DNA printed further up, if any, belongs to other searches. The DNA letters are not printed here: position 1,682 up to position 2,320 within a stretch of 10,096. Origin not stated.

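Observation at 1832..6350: An AMP-binding enzyme exon and its inverted pseudo-copy lie in opposite arms, so the pre-mRNA carries a built-in antisense to its own exon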

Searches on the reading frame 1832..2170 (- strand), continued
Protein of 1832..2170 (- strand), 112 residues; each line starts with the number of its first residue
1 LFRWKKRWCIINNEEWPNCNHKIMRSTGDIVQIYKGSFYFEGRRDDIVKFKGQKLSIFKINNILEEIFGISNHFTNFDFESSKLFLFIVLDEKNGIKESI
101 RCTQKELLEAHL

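Call 35: find_encoding_contigs(protein=P0001, flank=1000, max_places=2)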
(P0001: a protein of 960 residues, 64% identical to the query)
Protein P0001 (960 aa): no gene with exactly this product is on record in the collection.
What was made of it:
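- Tried and rejected: Fetching the Argiope locus: failed (call 35).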

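Call 36: find_encoding_contigs(protein=P0153, flank=1000, max_places=2)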
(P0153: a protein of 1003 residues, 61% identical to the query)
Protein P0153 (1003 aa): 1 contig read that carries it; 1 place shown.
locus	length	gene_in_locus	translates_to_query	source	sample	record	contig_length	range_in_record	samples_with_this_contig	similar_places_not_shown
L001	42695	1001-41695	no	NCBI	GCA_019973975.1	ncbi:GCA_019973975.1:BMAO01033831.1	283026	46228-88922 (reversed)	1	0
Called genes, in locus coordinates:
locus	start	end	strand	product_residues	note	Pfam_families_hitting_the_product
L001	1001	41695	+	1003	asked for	PF00501:AMP-binding, PF13570:Beta-prop_ACSF4, PF23414:Beta-prop_EML_2 (faint), PF13360:PQQ_2, PF07774:EMC1_C (faint), PF25292:Beta-prop_CGLA (faint), PF24807:WD40_CDC20-Fz (weak)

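Call 37: find_encoding_contigs(protein=P0151, flank=1000, max_places=2)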
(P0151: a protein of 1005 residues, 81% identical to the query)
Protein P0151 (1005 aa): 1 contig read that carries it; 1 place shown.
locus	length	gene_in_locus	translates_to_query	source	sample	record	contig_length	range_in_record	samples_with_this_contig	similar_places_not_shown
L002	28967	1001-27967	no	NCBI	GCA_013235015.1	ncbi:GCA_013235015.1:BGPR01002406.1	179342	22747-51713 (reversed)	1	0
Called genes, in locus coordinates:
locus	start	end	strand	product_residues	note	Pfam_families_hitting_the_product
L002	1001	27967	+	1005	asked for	PF00501:AMP-binding, PF13570:Beta-prop_ACSF4, PF23414:Beta-prop_EML_2 (faint), PF12894:ANAPC4_WD40 (faint), PF13360:PQQ_2, PF25292:Beta-prop_CGLA (faint)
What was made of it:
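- Tried and rejected: The T. clavata and A. ventricosus loci were used instead (calls 36, 37).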

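Call 63: search_protein_families(library=pfam, proteins=[window:1868-2158:-, P0001], max_evalue=1)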
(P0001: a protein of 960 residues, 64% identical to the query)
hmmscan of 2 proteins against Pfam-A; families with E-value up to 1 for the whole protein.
seq(97 aa): 0 families

P0001 (960 aa): 11 families
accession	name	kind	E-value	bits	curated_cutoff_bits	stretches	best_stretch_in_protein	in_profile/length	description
PF13570.13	Beta-prop_ACSF4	-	2.7e-90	303.6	133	1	674-952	1-280/329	Beta-alanine-activating enzyme, beta-propeller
PF00501.34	AMP-binding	-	1.8e-36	126.2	29.9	1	25-358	17-359/384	AMP-binding enzyme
PF13360.13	PQQ_2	-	1.6e-16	61.1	27.6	2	715-846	16-146/233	Outer membrane protein assembly factor BamB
PF25292.1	Beta-prop_CGLA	-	3e-09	37.2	26.8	2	901-948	44-91/316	Lambda-carrageenase beta-propeller domain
PF23414.1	Beta-prop_EML_2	-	4.7e-06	26.6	90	1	699-838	17-156/266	Echinoderm microtubule-associated protein second beta-propeller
PF25293.1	Beta-prop_EMC1_N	-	0.00022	21.4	34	1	735-846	32-147/219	EMC1 N-terminal beta-propeller domain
PF00550.31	PP-binding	-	0.0023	18.6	20.8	1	535-570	15-50/67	Phosphopantetheine attachment site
PF25174.1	Beta-prop_THOC3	-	0.016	14.7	305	1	727-849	93-214/272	THOC3 beta-propeller domain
PF24817.1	WD40_WDHD1_1st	-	0.018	14.7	109.9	1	727-843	49-165/291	WDHD1 first WD40 domain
PF25168.1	Beta-prop_WDR36-Utp21_2nd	-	0.058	13.1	84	1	726-843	116-235/335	WDR36/Utp21 second beta-propeller domain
PF01011.28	PQQ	-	0.36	9.9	26.7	0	768-804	540-577/595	Glucose/ethanol/alcohol dehydrogenase, beta-propeller domain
